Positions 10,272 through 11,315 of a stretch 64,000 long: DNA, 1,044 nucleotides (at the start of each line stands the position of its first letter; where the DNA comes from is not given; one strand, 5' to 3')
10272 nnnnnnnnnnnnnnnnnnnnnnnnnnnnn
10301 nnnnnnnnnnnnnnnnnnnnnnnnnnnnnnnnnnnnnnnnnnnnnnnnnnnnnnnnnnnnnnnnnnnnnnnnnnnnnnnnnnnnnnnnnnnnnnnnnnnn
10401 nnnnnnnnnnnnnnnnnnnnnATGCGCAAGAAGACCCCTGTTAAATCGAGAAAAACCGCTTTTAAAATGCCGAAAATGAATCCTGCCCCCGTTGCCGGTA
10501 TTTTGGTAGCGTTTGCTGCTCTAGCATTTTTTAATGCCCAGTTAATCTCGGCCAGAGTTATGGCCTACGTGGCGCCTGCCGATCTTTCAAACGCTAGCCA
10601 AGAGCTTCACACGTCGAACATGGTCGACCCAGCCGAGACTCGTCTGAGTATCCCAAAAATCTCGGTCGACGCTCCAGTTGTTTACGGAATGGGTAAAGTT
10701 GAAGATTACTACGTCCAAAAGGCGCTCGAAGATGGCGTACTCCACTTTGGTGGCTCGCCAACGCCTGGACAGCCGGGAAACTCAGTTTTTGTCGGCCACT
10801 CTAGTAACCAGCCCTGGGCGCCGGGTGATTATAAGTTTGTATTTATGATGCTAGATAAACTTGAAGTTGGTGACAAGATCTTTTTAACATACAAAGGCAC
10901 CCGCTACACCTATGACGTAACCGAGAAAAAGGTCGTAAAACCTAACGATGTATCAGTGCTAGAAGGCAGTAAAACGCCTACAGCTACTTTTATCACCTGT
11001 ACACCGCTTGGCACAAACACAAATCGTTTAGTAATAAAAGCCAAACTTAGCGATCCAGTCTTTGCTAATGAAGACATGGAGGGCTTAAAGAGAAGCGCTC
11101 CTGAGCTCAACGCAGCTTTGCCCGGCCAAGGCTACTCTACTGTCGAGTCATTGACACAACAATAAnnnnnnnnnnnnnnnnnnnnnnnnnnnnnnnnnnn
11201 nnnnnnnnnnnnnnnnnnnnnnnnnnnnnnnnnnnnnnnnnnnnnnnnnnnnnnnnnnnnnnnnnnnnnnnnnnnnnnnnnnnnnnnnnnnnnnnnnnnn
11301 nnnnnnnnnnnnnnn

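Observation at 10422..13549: A 56-aa protein that is little more than an LPNTG sorting signal heads a processive GT2 plus deacetylase operon, next to a sortase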

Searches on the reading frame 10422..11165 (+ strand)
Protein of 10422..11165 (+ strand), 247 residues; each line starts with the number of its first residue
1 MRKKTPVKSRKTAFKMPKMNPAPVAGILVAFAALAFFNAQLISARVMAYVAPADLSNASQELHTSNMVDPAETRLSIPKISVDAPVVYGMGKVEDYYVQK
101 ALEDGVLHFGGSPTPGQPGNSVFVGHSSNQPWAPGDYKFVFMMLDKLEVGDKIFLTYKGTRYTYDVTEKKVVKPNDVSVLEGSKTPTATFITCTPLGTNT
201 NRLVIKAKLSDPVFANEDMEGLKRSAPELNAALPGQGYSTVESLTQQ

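Call 3: search_protein_families(library=pfam, proteins=[window:10422-11165:+], max_evalue=0.1)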
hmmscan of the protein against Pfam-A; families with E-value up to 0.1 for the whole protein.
window:10422-11165:+ (247 aa): 1 family
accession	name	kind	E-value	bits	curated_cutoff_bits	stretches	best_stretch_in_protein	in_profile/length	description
PF04203.18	Sortase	-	4.5e-27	94.7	26.6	1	75-209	1-124/125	Sortase domain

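Call 4: search_protein_families(library=ncbifam, proteins=[window:10422-11165:+], max_evalue=0.1)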
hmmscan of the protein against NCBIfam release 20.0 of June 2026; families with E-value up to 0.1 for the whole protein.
window:10422-11165:+ (247 aa): 7 families
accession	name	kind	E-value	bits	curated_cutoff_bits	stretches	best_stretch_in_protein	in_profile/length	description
NF033745.1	class_C_sortase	subfamily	1.5e-21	77.2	160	1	59-208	77-219/220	class C sortase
TIGR01076.1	sortase_fam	subfamily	1.4e-19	70.3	39.35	1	74-208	2-126/136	sortase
NF058671.1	sortase_SrtD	exception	5.8e-18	65.2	140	1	72-208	64-186/187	class D sortase, LPxTATN-specific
NF033746.1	class_D_sortase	subfamily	1.5e-17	63.6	165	1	73-209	11-133/135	class D sortase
NF033747.1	class_E_sortase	subfamily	2.3e-14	53.8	160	1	67-210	66-206/211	class E sortase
NF033748.1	class_F_sortase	subfamily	2e-10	40.5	166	1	69-194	8-134/155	class F sortase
TIGR03784.1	marine_sortase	equivalog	2.7e-06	27.1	158.25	1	107-202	79-169/174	class GN sortase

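Call 40: search_solved_structures(query=window:10422-11165:+, max_evalue=0.001, show_alignments=1)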
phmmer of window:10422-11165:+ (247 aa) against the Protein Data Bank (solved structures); distinct sequences matched with E-value up to 0.001: 50.
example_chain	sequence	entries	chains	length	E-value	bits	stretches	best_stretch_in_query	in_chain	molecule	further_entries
8t28_A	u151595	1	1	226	2.8e-14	56.2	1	72-215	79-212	Class C sortase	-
4d7w_A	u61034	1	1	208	4.3e-13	52.3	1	75-207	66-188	SORTASE FAMILY PROTEIN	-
2xwg_A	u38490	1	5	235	7.7e-12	48.2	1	59-207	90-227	SORTASE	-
8gr6_A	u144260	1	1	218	5.4e-11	45.4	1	75-207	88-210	Sortase-like protein, putative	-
9m5i_B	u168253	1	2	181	1.3e-10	44.2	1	70-228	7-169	Peptidase C60, sortase A and B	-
4d70_A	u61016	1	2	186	1.3e-10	44.1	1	100-209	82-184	SORTASE FAMILY PROTEIN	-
9m5j_B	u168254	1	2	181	1.4e-10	44.1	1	70-228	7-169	Peptidase C60, sortase A and B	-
9m4u_B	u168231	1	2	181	1.4e-10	44.1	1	70-228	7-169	Peptidase C60, sortase A and B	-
9iv0_A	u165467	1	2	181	1.5e-10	43.9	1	70-228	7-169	Peptidase C60, sortase A and B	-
9iok_A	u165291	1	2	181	1.7e-10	43.8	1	70-228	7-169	Peptidase C60, sortase A and B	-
3rcc_A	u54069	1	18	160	2.9e-10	43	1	57-211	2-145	Sortase SrtA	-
4g1j_A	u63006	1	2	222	3.9e-10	42.6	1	74-209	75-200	Sortase family protein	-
3rbi_A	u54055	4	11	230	4.4e-10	42.4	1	74-209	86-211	Sortase family protein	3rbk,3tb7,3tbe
7s56_A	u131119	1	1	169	5.7e-10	42.1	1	71-223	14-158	Class A sortase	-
8guu_A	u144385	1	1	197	7.6e-10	41.7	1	75-207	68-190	Sortase-like protein, putative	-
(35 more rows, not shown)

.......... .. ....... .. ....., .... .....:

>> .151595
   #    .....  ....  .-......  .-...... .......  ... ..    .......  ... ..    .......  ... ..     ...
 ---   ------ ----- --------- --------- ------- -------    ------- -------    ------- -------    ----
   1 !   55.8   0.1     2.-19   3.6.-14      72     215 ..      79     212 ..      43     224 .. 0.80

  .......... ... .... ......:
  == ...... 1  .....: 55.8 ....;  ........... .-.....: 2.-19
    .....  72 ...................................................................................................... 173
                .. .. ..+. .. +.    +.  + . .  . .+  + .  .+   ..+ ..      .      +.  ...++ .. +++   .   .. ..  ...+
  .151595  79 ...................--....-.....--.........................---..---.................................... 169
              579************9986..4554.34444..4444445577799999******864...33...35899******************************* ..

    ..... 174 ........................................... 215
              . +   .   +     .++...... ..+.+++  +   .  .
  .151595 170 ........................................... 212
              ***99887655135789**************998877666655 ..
